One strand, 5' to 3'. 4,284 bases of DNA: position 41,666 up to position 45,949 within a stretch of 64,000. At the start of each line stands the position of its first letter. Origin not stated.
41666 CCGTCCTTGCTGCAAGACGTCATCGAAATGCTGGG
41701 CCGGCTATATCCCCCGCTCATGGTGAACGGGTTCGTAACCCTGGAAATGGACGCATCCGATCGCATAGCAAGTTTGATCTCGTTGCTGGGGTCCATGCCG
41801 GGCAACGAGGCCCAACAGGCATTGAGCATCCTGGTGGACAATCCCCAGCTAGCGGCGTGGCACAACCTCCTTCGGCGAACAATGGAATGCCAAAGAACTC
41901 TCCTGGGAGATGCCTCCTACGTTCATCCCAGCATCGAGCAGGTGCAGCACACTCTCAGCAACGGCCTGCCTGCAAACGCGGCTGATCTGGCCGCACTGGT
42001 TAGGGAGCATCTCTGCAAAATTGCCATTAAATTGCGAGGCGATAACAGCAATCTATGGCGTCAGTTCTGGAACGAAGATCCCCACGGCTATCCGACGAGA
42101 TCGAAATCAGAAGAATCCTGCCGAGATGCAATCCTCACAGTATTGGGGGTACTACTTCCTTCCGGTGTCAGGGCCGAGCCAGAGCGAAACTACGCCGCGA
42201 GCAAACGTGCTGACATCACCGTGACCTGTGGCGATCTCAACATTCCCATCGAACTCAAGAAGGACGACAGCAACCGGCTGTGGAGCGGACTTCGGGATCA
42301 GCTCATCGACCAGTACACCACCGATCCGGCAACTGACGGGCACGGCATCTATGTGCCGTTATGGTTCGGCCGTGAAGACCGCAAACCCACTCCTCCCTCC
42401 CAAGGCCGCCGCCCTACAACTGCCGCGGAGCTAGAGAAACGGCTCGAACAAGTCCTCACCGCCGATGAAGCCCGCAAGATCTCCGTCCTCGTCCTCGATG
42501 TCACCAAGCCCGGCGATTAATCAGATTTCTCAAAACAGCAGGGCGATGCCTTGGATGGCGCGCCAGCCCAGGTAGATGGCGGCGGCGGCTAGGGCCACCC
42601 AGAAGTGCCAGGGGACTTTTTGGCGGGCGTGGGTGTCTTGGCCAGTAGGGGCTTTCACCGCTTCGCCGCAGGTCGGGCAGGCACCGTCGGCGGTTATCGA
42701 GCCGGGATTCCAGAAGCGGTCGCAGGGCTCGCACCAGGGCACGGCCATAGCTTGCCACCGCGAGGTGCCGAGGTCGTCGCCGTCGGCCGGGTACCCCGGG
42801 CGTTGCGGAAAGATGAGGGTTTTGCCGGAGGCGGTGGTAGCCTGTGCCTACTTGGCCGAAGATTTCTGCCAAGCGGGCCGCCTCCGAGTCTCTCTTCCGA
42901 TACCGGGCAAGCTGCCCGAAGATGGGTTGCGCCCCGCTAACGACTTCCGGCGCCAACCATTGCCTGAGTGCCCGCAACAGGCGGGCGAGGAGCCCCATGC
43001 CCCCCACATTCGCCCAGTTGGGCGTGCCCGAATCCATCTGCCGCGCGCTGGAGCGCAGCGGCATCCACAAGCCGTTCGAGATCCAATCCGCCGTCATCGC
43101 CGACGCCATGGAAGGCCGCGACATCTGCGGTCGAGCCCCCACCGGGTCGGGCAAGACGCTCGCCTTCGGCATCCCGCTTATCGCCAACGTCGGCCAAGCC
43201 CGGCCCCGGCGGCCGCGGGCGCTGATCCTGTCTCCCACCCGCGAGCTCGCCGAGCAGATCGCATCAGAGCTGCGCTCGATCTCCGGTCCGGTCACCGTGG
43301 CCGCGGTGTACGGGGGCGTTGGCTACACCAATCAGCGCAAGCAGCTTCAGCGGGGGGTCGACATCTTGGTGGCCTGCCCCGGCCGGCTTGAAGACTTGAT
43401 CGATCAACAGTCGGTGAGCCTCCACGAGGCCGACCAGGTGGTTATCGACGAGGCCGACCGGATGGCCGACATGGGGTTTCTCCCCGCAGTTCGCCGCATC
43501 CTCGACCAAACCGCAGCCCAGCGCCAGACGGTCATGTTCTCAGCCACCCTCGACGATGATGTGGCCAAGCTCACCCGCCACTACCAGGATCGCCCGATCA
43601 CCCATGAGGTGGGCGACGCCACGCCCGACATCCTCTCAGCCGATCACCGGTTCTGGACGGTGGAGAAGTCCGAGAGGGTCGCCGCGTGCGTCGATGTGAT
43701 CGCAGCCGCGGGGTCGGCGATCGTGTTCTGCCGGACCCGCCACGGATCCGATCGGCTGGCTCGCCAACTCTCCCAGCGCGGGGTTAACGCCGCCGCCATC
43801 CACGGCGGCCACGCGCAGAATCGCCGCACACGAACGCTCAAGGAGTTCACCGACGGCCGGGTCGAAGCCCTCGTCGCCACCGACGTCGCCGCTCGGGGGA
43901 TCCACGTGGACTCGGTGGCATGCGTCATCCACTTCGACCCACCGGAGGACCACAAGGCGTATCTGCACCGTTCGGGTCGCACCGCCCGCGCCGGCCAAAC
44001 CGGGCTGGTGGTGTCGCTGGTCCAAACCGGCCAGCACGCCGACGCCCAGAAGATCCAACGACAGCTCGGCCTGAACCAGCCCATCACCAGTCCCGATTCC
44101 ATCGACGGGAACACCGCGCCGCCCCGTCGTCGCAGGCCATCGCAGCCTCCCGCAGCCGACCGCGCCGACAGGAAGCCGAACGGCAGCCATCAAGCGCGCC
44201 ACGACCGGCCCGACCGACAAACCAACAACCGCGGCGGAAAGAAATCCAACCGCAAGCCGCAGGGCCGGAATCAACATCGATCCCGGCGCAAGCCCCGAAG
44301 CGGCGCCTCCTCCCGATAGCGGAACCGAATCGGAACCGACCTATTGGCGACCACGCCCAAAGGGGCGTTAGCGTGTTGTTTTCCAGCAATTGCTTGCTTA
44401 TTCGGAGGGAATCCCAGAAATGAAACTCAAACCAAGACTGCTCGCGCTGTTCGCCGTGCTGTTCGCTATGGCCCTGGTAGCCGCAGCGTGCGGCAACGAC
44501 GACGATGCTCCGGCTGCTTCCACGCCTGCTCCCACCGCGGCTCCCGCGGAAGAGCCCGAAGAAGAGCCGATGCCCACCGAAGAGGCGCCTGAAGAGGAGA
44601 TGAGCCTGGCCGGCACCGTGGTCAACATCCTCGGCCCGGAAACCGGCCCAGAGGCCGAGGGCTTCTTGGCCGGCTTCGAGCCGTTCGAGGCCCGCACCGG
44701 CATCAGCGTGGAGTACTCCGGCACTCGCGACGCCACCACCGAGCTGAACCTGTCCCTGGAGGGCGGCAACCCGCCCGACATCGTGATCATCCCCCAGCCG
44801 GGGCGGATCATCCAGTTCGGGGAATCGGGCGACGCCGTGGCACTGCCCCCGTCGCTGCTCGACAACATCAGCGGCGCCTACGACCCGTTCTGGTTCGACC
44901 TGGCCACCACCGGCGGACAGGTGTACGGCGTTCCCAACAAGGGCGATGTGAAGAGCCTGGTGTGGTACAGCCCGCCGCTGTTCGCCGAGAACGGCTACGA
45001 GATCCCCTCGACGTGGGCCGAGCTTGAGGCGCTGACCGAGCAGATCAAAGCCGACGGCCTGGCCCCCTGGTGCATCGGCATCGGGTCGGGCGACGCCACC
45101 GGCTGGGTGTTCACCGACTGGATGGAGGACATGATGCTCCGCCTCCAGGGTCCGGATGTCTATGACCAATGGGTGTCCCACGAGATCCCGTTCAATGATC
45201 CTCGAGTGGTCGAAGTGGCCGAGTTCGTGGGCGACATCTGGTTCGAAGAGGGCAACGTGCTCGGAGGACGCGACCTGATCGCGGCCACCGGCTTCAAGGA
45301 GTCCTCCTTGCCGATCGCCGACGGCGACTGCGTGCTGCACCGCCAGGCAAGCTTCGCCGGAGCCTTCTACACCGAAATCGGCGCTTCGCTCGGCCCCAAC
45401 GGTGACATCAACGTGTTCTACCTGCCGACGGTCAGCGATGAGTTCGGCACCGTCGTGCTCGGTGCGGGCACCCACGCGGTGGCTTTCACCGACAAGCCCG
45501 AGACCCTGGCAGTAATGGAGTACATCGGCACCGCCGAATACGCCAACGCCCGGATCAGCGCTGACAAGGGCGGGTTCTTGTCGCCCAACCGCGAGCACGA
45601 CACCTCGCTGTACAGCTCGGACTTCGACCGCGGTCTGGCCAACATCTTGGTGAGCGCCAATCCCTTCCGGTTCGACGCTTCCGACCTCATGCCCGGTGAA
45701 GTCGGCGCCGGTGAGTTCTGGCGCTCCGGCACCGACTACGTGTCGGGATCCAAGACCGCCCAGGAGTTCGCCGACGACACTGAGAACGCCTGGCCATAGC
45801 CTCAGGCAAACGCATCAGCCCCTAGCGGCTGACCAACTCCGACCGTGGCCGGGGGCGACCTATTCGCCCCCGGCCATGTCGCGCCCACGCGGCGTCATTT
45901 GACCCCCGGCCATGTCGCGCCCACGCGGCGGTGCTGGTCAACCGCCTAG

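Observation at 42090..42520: C-terminal ~140 aa of the giant NTPase carries a PD-(D/E)xK-type catalytic signature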

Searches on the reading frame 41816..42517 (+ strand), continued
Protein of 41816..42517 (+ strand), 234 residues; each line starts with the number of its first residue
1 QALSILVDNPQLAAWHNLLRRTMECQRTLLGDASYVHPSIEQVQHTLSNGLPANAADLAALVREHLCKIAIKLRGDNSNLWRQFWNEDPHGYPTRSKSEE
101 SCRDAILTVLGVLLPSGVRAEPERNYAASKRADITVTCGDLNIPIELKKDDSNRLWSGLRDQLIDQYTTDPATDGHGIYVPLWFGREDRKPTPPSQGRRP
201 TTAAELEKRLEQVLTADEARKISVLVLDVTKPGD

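Call 76: search_protein_families(library=ncbifam, proteins=[L007:3085-6591:+, L009:3178-6612:+, L008:2501-6079:+], max_evalue=0.01)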
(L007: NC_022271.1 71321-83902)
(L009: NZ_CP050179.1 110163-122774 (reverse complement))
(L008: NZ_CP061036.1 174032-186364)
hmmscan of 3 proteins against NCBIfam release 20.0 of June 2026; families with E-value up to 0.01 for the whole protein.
L007:3085-6591:+ (1169 aa): 2 families
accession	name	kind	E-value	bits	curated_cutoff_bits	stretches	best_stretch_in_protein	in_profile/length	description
NF058535.1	antiphage_EruA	equivalog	0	1248.7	1000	1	1-1167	180-1318/1318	NACHT domain-containing antiphage protein EruA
NF058534.1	antiphage_HyoA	equivalog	4.8e-27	94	1200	2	112-603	361-852/1430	NACHT domain-containing antiphage protein HyoA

L009:3178-6612:+ (1145 aa): 2 families
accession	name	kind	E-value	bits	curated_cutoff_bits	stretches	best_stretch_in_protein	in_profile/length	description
NF058535.1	antiphage_EruA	equivalog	6.7e-47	160.3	1000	2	7-440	155-585/1318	NACHT domain-containing antiphage protein EruA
NF058534.1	antiphage_HyoA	equivalog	1.9e-37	128.5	1200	2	6-386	224-593/1430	NACHT domain-containing antiphage protein HyoA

L008:2501-6079:+ (1193 aa): 2 families
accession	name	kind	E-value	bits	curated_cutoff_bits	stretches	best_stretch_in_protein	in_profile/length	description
NF058535.1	antiphage_EruA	equivalog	4.5e-169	565.1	1000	1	20-1168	9-1175/1318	NACHT domain-containing antiphage protein EruA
NF058534.1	antiphage_HyoA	equivalog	6.6e-24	83.7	1200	1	129-773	193-853/1430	NACHT domain-containing antiphage protein HyoA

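Call 85: find_related_loci(query=A1, collection=genome_contigs, flank=7000)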
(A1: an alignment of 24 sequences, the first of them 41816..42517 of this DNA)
Query A1 (234 aa) in genome_contigs; peptide patterns used: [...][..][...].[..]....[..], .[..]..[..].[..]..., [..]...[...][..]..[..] (x = any residue, [..] = any of these).
354 stretches matched a pattern; 325 encode a relative of the query (tblastn E <= 1e-3); the best 80 are kept; 80 distinct loci.
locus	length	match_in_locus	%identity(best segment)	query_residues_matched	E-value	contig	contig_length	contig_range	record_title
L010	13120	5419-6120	73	1-234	3e-112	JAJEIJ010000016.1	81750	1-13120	MAG: Acidimicrobiia bacterium isolate p16x65bins.37 k141_213675, whole genome shotgun sequence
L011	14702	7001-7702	71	1-234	1e-110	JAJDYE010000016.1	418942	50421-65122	MAG: Acidimicrobiia bacterium isolate jk18x27bins.72 k141_1085541, whole genome shotgun sequence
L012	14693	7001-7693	72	2-232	6e-107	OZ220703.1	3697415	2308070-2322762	MAG: Acidimicrobiales bacterium isolate 8adfe4d6-2910-4d5b-99a4-34b3ebb1dbab genome assembly, chromosome: 1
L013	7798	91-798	69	1-234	2e-105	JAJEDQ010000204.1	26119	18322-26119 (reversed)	MAG: Acidimicrobiia bacterium isolate p16x33bins.34 k141_496479, whole genome shotgun sequence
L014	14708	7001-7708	72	1-234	4e-102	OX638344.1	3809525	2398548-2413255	MAG: uncultured Acidimicrobiales bacterium isolate f043cee6-6750-45b5-b834-f9289512c0be genome assembly, chromosome: 1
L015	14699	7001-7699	67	1-233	1e-99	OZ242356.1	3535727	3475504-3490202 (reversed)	MAG: Acidimicrobiales bacterium isolate 1ff3c0e0-a0fb-4382-b91d-522820076fd5 genome assembly, chromosome: 1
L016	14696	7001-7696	66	1-232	2e-99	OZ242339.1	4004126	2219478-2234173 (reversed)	MAG: Acidimicrobiales bacterium isolate d2f1fe46-59da-42e5-8b0a-fdf35f8109fa genome assembly, chromosome: 1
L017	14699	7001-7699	67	1-233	1e-93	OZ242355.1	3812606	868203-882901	MAG: Acidimicrobiales bacterium isolate 104998a1-4135-4d78-96d2-be0913496795 genome assembly, chromosome: 1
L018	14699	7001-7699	62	1-233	1e-93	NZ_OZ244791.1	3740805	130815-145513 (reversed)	MAG: Candidatus Poriferisocius sp. isolate cde17ac8-0948-4364-bd42-6cfd40f4f062 chromosome 1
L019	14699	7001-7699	62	1-233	2e-92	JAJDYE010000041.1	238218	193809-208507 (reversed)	MAG: Acidimicrobiia bacterium isolate jk18x27bins.72 k141_130160, whole genome shotgun sequence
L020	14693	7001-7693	62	2-232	1e-86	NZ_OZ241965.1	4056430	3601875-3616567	MAG: Candidatus Poriferisocius sp. isolate b25f411a-8abc-437d-a916-241d4d5bb498 chromosome 1, complete sequence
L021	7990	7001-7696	61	1-232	4e-82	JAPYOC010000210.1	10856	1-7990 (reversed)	MAG: Candidatus Poriferisocius aerobius isolate m_cahh6 Seq210, whole genome shotgun sequence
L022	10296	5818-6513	61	1-232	3e-82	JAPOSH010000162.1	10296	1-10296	MAG: bacterium isolate CAR2_bin_19 NODE_2122_length_10296_cov_6.39781, whole genome shotgun sequence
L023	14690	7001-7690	58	1-232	4e-79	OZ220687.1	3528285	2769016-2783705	MAG: Acidimicrobiales bacterium isolate 3e3f92a6-18ad-429f-812c-c77ddcffca8d genome assembly, chromosome: 1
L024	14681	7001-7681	58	1-229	2e-79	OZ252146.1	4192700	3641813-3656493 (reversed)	MAG: Candidatus Aldehydirespirator sp. isolate fd067d44-95a4-4330-b63d-26ca3bb23c52 genome assembly, chromosome: 1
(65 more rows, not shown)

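Call 94: search_protein_families(library=ncbifam, proteins=[L007:484-1515:+, L007:1515-2075:+, L007:2561-3025:+], max_evalue=0.01)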
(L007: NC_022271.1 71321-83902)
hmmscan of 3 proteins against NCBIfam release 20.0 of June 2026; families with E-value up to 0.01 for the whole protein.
L007:484-1515:+ (344 aa): 1 family
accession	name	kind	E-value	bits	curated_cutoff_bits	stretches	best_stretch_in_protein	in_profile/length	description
NF011011.0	PRK14438.1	equivalog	0.0047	17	109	0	212-250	19-56/91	acylphosphatase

L007:1515-2075:+ (187 aa): 0 families

L007:2561-3025:+ (155 aa): 5 families
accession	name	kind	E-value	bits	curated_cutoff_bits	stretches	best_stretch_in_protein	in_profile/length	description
NF058535.1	antiphage_EruA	equivalog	3.1e-48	164.7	1000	1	12-152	9-153/1318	NACHT domain-containing antiphage protein EruA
NF058534.1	antiphage_HyoA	equivalog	0.00013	19.7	1200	0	24-58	36-70/1430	NACHT domain-containing antiphage protein HyoA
NF005378.0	PRK06921.1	subfamily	0.001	18.2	207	1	25-131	115-219/266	hypothetical protein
TIGR02173.1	cyt_kin_arch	equivalog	0.002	18.1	102.1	1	30-133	3-103/169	(d)CMP kinase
TIGR03420.1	DnaA_homol_Hda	equivalog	0.0088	15.6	194.8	0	25-152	36-174/226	DnaA regulatory inactivator Hda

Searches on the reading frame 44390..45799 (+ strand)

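Call 49: search_protein_families(library=pfam, proteins=[window:44390-45799:+], max_evalue=0.01)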
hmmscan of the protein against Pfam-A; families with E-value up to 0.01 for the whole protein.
window:44390-45799:+ (469 aa): 2 families
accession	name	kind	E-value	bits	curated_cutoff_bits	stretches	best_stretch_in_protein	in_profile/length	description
PF01547.30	SBP_bac_1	-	3.1e-21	77.1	26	1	88-277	4-192/307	Bacterial extracellular solute-binding protein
PF13416.11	SBP_bac_8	-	6.5e-11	43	27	1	97-399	4-261/279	Bacterial extracellular solute-binding protein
